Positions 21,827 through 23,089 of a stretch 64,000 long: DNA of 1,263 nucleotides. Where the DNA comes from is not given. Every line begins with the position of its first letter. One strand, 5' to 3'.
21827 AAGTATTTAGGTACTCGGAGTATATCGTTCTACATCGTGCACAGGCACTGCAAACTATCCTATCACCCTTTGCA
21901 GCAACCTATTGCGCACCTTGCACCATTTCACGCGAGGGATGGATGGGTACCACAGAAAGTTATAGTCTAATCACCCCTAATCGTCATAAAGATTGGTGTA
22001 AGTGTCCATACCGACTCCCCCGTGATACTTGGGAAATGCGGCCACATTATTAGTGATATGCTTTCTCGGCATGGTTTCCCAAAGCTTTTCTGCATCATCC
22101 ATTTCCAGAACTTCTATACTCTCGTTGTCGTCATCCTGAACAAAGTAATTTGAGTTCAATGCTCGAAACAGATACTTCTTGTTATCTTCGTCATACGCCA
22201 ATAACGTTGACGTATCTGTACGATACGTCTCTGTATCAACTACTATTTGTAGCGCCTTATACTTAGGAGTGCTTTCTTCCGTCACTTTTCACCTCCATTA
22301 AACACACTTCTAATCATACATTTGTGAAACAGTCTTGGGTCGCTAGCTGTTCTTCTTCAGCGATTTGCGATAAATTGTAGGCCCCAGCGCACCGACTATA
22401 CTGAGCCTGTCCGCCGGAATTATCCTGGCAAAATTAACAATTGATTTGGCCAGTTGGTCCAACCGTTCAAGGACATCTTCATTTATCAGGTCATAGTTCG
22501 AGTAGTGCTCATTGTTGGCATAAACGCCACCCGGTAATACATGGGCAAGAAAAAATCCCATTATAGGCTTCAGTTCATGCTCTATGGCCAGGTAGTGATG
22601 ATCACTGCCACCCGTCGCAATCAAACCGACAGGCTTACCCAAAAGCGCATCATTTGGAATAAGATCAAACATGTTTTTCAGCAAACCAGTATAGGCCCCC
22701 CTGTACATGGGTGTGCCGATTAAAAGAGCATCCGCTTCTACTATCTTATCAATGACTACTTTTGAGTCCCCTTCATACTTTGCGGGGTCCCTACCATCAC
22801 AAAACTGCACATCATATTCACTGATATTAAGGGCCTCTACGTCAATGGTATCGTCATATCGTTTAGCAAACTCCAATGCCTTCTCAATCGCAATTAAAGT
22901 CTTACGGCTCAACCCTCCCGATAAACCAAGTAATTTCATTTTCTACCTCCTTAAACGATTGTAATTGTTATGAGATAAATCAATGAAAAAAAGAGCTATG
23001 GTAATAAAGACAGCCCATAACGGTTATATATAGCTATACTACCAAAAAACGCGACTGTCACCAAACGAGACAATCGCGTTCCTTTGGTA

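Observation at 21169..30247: Sigma-54-controlled organosulfur/flavin island: ribBA, EF-Ts-N-like miniprotein, SfnG-like monooxygenase, SsuE-like reductase, acidic ORF, OsmC, orphan LivK-type binding protein, orphan NtrC-type regulator, HpaC-like flavin reductase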

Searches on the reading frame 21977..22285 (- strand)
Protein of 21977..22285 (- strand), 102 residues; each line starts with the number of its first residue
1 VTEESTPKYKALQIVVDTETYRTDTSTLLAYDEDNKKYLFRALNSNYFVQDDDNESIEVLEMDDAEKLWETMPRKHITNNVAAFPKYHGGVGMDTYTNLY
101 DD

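Call 3: search_protein_families(library=pfam, proteins=[window:21977-22285:-], max_evalue=0.01)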
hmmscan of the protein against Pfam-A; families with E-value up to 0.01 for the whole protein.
window:21977-22285:- (102 aa): 0 families

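Call 4: search_protein_families(library=ncbifam, proteins=[window:21977-22285:-], max_evalue=0.01)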
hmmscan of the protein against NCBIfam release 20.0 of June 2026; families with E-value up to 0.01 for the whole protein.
window:21977-22285:- (102 aa): 0 families

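Call 18: find_homologous_proteins(query=window:21977-22285:-, max_evalue=0.001)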
Query window:21977-22285:- (102 aa): 159 proteins with E <= 0.001 among 160 candidates; the best 120 are listed.
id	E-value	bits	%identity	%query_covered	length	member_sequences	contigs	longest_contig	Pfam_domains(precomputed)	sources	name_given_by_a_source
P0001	7.3e-62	223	100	100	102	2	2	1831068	-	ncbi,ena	-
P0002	3.6e-57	208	94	100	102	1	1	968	-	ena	-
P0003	3.5e-54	199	90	98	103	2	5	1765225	-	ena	-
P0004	1.1e-51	191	85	98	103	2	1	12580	-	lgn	-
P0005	1.5e-51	190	87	98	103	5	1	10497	-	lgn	-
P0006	2.1e-48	180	85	95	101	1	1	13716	-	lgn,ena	-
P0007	2.5e-48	180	81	100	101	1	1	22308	-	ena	-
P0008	2.5e-48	180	79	100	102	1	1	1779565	-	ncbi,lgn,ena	-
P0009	4.7e-48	179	83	94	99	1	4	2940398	-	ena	-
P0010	6.6e-48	179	81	95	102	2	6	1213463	-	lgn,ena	-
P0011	1.6e-47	177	82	97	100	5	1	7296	-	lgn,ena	-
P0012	5.9e-47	176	83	94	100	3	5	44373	-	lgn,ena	-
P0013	4.5e-46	173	78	97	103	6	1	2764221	-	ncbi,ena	-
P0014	1.1e-45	172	79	100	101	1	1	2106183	-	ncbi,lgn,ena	-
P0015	1.2e-45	172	78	97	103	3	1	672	-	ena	-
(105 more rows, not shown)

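Call 31: search_solved_structures(query=window:21977-22285:-, max_evalue=10)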
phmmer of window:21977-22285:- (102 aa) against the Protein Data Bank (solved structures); distinct sequences matched with E-value up to 10: 6.
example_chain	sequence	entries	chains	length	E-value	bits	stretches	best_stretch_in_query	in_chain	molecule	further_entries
4wn4_A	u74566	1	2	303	4.1e-06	30.2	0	62-92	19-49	Pentatricopeptide repeat protein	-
5i9d_A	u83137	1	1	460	0.00067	23.1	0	61-86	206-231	pentatricopeptide repeat protein dPPR-U8A2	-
5orm_A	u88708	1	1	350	0.0048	20.4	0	62-92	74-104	cPPR-Telo1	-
5orq_A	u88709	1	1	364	0.0061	20.1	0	62-92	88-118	cPPR-Telo1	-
4pjr_A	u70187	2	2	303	0.0069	19.9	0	62-92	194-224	Pentatricopeptide repeat protein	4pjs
7aef_q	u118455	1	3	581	0.97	13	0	8-63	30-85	Phosphoserine phosphatase SerB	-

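Call 52: predict_structure(alignment_id=A2)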
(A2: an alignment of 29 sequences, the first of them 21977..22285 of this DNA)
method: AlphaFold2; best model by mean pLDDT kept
length: 102 residues; sequences in the alignment: 29
mean_pLDDT: 80.2   pTM: 0.70
mean pLDDT of the five models: 80.2, 79.1, 78.5, 76.8, 76.4
residues with pLDDT >= 90: 51; 70-90: 28; 50-70: 7; < 50: 16
segments of 3 or more residues with pLDDT < 50: 1-3, 88-98
pLDDT, mean of each block of 10 residues (from residue 1): 65 89 92 92 91 92 91 88 65 43 49
secondary structure, 60 per line:
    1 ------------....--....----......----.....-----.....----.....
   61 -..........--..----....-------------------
elements in order: E13-16 E19-22 E27-32 E37-41 E47-51 E56-60 H62-71 H80-83

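Call 59: fold_search(model_id=the predicted structure, library=pdb)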
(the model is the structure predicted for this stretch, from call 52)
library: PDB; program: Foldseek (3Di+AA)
matches with E <= 10: 922; with E <= 0.001: 0
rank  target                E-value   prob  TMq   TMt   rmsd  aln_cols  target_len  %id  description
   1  8brf_AAA              5.9e-01  0.25  0.27  0.21   4.7        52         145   15  YopQ apo from Yersinia enterocolitica (released 2023-12-13)
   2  5vhi_A                7.9e-01  0.20  0.20  0.07   2.7        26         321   23  Conformational Landscape of the p28-Bound Human Proteasome Regulatory Particle (released 2017-08-23)
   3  8bbe_C                8.4e-01  0.44  0.27  0.05   2.2        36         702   17  Structure of the IFT-A complex; IFT-A2 module (released 2022-12-21)
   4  8bbg_C                8.4e-01  0.44  0.27  0.03   2.2        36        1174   17  Structure of the IFT-A complex; anterograde IFT-A train model (released 2022-12-21)
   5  8bda_I                9.5e-01  0.30  0.28  0.03   8.2        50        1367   10  IFTA complex in anterograde intraflagellar transport trains (Chlamydomonas reinhardtii) (released 2023-01-11)
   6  8brf_BBB              9.5e-01  0.18  0.27  0.22   4.7        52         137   15  YopQ apo from Yersinia enterocolitica (released 2023-12-13)
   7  8y6p                  1.0e+00  0.30  0.30  0.03   9.1        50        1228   18  Structure of the auto-inhibited Dark monomer (released 2024-04-10)
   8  4l1m_C                1.0e+00  0.25  0.29  0.10   5.1        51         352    8  Structure of the first RCC1-like domain of HERC2 (released 2013-07-03)
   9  5n4a                  1.1e+00  0.28  0.28  0.05   5.2        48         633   12  Crystal structure of Chlamydomonas IFT80 (released 2018-02-28)
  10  6fg9_A                1.1e+00  0.25  0.32  0.04  10.2        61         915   20  Mouse SORCS2 ectodomain (sortilin related VPS10 domain containing receptor 2) (released 2018-08-01)
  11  4j0x_A                1.1e+00  0.35  0.30  0.10   4.9        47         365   13  Structure of Rrp9 (released 2013-06-05)
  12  5vhs_A                1.1e+00  0.20  0.21  0.07   2.4        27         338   26  Conformational Landscape of the p28-Bound Human Proteasome Regulatory Particle (released 2017-08-23)
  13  8bbf_A                1.2e+00  0.44  0.32  0.05   4.8        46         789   20  Structure of the IFT-A complex; IFT-A1 module (released 2022-12-07)
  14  5oql_O                1.2e+00  0.30  0.27  0.04   5.2        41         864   12  Cryo-EM structure of the 90S pre-ribosome from Chaetomium thermophilum (released 2017-10-11)
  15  8cti_B                1.2e+00  0.20  0.29  0.13   8.8        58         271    7  Cryo-EM structure of human METTL1-WDR4-tRNA(Val) complex (released 2022-12-07)
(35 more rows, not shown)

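Call 78: search_protein_representatives(alignment_id=A2)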
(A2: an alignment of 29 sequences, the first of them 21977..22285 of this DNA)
Query: 29 sequences, 100 profile positions. Proteins with E-value up to 0.001 (for the whole library): 33; up to 1e-10: 14; up to 1e-30: 4. The best 33 are listed.
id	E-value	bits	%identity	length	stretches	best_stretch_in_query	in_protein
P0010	9.6e-46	170.0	-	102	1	3-100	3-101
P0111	6.0e-34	132.2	-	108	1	2-99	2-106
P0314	1.5e-33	130.8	-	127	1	5-100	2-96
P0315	2.8e-33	130.0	-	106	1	1-96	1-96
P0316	9.9e-30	118.6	-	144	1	4-100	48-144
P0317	1.2e-28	115.1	-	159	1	6-96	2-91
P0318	1.6e-23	98.7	-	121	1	6-100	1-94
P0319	1.2e-22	95.9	-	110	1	4-99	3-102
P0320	2.1e-21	91.9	-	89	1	3-88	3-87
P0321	1.2e-20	89.5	-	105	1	9-99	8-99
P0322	1.3e-16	76.6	-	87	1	12-88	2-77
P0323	1.3e-16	76.6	-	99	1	16-99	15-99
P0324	4.5e-12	62.0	-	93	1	1-43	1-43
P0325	2.8e-11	59.4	-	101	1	7-59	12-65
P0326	1.8e-07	47.2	-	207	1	4-85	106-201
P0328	5.3e-07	45.7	-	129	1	4-85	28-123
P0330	3.3e-06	43.1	-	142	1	5-85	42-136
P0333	1.5e-05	41.0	-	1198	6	10-47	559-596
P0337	1.8e-04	37.6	-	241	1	4-85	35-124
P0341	3.5e-04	36.6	-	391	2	36-88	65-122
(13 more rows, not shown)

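Call 86: search_protein_families(library=pfam, proteins=[P0316, P0317, P0326, P0328, P0330, P0337, P0341, P0333, P0314], max_evalue=0.01)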
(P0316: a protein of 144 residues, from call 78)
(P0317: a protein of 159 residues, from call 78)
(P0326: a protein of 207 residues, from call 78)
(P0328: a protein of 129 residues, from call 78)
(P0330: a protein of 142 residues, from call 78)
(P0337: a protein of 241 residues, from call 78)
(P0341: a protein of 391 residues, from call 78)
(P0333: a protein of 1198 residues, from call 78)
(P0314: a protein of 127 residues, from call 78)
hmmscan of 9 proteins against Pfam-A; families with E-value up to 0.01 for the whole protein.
P0316 (144 aa): 0 families

P0317 (159 aa): 3 families
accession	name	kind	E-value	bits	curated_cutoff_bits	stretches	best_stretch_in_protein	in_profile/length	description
PF00627.37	UBA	-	8.8e-05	22.7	22.4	1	127-146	18-37/37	UBA/TS-N domain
PF22562.2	UBA_7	-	0.00049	20.4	27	1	127-148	17-39/48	UBA-like domain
PF25025.1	EF-Ts_N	-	0.0042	17.5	33.2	1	123-148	26-52/60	Elongation factor Ts, mitochondrial, N-terminal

P0326 (207 aa): 0 families

P0328 (129 aa): 0 families

P0330 (142 aa): 0 families

P0337 (241 aa): 1 family
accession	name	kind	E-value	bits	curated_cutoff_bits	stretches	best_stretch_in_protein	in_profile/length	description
PF12760.12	Zn_ribbon_IS1595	-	0.0021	18.4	25.4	1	203-226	21-44/46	Transposase zinc-ribbon domain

P0341 (391 aa): 2 families
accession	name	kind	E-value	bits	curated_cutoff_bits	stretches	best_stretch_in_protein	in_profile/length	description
PF18865.6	AbiJ_NTD5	-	5.3e-21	74.8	26.7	1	132-212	3-85/93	AbiJ N-terminal domain 5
PF14355.11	Abi_C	-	2.7e-13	50.3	24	1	298-372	1-82/83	Abortive infection C-terminus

P0333 (1198 aa): 2 families
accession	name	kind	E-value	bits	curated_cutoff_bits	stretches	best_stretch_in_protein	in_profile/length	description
PF09075.15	STb_secrete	-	1e-05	25.9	25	0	24-49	18-45/48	Heat-stable enterotoxin B, secretory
PF21902.1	PTM1-like_N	-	1.3e-05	25.7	27.4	0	640-696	79-134/148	PTM1-like, N-terminal domain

P0314 (127 aa): 0 families

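Call 89: find_encoding_contigs(protein=P0317, flank=6000, max_places=4)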
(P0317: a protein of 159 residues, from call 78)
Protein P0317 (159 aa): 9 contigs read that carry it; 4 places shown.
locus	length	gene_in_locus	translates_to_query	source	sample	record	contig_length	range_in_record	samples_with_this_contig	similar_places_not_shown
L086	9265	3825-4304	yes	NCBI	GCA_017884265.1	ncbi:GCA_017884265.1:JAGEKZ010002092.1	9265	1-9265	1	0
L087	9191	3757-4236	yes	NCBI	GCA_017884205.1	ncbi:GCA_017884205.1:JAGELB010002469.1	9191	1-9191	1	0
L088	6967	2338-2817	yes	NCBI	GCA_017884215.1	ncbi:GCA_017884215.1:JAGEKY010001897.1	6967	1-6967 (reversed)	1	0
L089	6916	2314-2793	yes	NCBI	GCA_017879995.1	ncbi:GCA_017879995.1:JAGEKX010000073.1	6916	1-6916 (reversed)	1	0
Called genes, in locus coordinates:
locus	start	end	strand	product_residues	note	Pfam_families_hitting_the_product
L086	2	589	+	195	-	?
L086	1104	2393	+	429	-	PF00926:DHBP_synthase, PF00925:GTP_cyclohydro2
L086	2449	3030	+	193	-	PF01613:Flavin_Reduct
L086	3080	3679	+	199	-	PF02525:Flavodoxin_2 (weak), PF03358:FMN_red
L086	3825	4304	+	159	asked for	-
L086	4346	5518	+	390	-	PF00296:Bac_luciferase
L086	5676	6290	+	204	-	PF02525:Flavodoxin_2, PF03358:FMN_red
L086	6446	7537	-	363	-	PF00174:Oxidored_molyb, PF03404:Mo-co_dimer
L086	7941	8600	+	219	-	PF02293:AmiS_UreI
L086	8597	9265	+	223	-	?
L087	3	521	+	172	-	?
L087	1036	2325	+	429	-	PF00926:DHBP_synthase, PF00925:GTP_cyclohydro2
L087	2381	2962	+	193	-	PF01613:Flavin_Reduct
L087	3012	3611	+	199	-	PF02525:Flavodoxin_2 (weak), PF03358:FMN_red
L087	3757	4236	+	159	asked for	-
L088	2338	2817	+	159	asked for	-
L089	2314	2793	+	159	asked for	-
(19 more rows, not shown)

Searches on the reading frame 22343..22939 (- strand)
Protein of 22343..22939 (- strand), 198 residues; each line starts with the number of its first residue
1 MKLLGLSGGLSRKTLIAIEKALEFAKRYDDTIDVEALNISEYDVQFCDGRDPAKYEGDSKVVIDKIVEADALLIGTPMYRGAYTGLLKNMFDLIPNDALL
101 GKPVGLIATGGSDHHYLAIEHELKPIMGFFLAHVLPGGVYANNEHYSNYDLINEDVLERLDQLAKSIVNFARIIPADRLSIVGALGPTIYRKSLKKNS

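Call 3: search_protein_families(library=pfam, proteins=[window:22343-22939:-], max_evalue=0.01)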
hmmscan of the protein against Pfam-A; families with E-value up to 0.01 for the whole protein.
window:22343-22939:- (198 aa): 2 families
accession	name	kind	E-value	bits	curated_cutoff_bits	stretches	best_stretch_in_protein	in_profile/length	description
PF03358.20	FMN_red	-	4.1e-28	98.3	24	1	1-142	1-147/152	NADPH-dependent FMN reductase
PF02525.22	Flavodoxin_2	-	2.4e-07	31.1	27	1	22-123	25-155/198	Flavodoxin-like fold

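Call 4: search_protein_families(library=ncbifam, proteins=[window:22343-22939:-], max_evalue=0.01)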
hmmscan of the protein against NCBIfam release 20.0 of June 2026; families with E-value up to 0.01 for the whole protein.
window:22343-22939:- (198 aa): 5 families
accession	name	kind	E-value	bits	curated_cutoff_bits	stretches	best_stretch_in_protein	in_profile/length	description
TIGR03566.1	FMN_reduc_MsuE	equivalog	1.7e-39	135.4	212.5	1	3-170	2-170/174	FMN reductase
TIGR04037.1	LLM_duo_CE1759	subfamily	2.3e-25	89.5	175.9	1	31-169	35-171/199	CE1759 family FMN reductase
TIGR03567.1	FMN_reduc_SsuE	equivalog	6.6e-25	88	164.05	1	60-166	57-167/171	NADPH-dependent FMN reductase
NF007859.0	PRK10569.1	equivalog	2.4e-19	69.8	225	1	40-160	35-161/191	NADPH-dependent FMN reductase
NF002370.0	PRK01355.1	subfamily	0.0068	15.9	143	1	29-94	36-103/199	FMN-dependent NADH-azoreductase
